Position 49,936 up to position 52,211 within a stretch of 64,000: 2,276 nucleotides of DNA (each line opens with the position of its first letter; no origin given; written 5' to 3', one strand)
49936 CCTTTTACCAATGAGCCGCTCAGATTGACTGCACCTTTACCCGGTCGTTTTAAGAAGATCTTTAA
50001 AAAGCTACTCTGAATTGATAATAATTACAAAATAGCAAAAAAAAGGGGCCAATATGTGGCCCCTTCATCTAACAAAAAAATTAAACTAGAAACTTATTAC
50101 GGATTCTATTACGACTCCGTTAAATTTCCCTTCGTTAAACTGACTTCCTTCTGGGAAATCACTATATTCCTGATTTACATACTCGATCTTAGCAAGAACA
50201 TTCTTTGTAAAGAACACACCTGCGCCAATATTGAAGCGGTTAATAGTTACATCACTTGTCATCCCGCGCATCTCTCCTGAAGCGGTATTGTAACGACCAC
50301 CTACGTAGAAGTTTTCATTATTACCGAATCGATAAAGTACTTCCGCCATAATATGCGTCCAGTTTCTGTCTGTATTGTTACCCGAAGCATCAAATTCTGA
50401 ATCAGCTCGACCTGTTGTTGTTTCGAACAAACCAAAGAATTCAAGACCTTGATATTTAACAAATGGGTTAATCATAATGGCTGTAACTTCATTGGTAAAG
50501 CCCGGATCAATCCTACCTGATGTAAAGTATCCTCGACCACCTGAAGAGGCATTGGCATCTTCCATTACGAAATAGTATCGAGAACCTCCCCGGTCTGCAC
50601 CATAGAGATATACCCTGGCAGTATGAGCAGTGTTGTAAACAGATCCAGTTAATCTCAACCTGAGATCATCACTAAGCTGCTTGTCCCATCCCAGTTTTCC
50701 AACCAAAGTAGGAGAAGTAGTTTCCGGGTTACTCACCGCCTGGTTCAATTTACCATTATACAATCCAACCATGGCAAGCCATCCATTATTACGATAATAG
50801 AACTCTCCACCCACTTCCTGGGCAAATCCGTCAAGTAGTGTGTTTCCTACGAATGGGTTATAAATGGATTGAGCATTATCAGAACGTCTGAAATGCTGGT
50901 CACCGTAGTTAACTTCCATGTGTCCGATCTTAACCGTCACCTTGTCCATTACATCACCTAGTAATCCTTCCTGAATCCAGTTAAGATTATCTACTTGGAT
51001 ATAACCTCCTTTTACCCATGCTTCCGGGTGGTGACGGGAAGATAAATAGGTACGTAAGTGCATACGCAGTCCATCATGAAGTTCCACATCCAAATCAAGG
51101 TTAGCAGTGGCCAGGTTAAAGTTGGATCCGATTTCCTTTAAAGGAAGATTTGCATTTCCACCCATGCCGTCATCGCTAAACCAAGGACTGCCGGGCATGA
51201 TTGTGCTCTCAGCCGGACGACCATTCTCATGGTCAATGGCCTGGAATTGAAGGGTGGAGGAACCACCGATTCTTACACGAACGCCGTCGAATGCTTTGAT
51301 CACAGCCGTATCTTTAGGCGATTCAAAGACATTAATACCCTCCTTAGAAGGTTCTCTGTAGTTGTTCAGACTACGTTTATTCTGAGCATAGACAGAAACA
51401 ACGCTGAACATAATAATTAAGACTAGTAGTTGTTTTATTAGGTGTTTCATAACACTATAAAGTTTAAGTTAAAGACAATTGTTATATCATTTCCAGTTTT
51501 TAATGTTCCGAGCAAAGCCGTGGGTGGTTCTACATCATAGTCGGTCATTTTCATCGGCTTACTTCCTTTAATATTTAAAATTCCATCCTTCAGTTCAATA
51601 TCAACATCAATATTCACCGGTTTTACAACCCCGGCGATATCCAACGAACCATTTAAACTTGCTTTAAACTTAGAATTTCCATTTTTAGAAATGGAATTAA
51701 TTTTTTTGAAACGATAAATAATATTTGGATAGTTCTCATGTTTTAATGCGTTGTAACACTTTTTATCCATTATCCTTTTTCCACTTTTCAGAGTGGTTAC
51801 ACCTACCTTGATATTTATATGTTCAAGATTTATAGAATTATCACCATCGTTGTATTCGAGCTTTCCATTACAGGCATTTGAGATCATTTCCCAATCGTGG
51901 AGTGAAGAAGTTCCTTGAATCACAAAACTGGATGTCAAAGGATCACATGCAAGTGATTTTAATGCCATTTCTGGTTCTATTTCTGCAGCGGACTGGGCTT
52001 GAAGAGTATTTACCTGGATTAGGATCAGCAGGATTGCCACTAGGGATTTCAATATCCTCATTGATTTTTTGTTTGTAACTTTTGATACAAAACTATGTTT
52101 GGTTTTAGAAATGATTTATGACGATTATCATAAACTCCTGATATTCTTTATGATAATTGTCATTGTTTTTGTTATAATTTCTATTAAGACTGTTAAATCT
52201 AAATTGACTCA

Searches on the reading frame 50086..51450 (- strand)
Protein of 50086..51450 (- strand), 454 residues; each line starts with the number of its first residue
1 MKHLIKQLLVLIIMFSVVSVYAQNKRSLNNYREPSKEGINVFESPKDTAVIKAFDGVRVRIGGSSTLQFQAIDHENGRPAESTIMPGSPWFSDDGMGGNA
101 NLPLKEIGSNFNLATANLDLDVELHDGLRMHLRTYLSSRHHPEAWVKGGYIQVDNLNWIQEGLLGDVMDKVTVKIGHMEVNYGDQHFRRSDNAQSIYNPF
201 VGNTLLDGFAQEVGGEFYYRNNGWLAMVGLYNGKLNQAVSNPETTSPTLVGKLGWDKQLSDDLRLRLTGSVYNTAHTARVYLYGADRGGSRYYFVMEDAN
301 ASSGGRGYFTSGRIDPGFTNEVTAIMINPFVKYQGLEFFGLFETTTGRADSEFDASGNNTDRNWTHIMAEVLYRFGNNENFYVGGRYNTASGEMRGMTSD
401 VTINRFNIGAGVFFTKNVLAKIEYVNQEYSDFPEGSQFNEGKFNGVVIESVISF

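Call 7: search_protein_families(library=pfam, proteins=[window:50086-51450:-], max_evalue=0.01)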
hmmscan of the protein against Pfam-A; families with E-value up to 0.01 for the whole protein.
window:50086-51450:- (454 aa): 0 families

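Call 47: search_protein_families(library=ncbifam, max_evalue=0.01, proteins=[window:50086-51450:-])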
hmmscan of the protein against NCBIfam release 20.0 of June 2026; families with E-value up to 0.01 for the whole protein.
window:50086-51450:- (454 aa): 1 family
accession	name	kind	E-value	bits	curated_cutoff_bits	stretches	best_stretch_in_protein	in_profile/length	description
NF033652.1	LbtU_sider_porin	subfamily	6.3e-06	25.9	90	0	220-435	117-310/327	LbtU family siderophore porin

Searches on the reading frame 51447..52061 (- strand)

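Call 7: search_protein_families(library=pfam, proteins=[window:51447-52061:-], max_evalue=0.01)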
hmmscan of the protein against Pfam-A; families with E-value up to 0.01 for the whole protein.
window:51447-52061:- (204 aa): 1 family
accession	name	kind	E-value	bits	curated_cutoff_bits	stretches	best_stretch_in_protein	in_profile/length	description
PF04264.18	YceI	-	4.8e-12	46.9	23.7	1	61-201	26-150/150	YceI-like domain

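Call 47: search_protein_families(library=ncbifam, max_evalue=0.01, proteins=[window:51447-52061:-])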
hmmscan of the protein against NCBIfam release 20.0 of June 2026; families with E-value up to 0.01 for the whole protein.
window:51447-52061:- (204 aa): 1 family
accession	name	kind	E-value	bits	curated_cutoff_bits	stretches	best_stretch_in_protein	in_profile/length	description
NF002994.0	PRK03757.1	equivalog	0.00082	19.2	232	1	64-154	55-140/191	YceI family protein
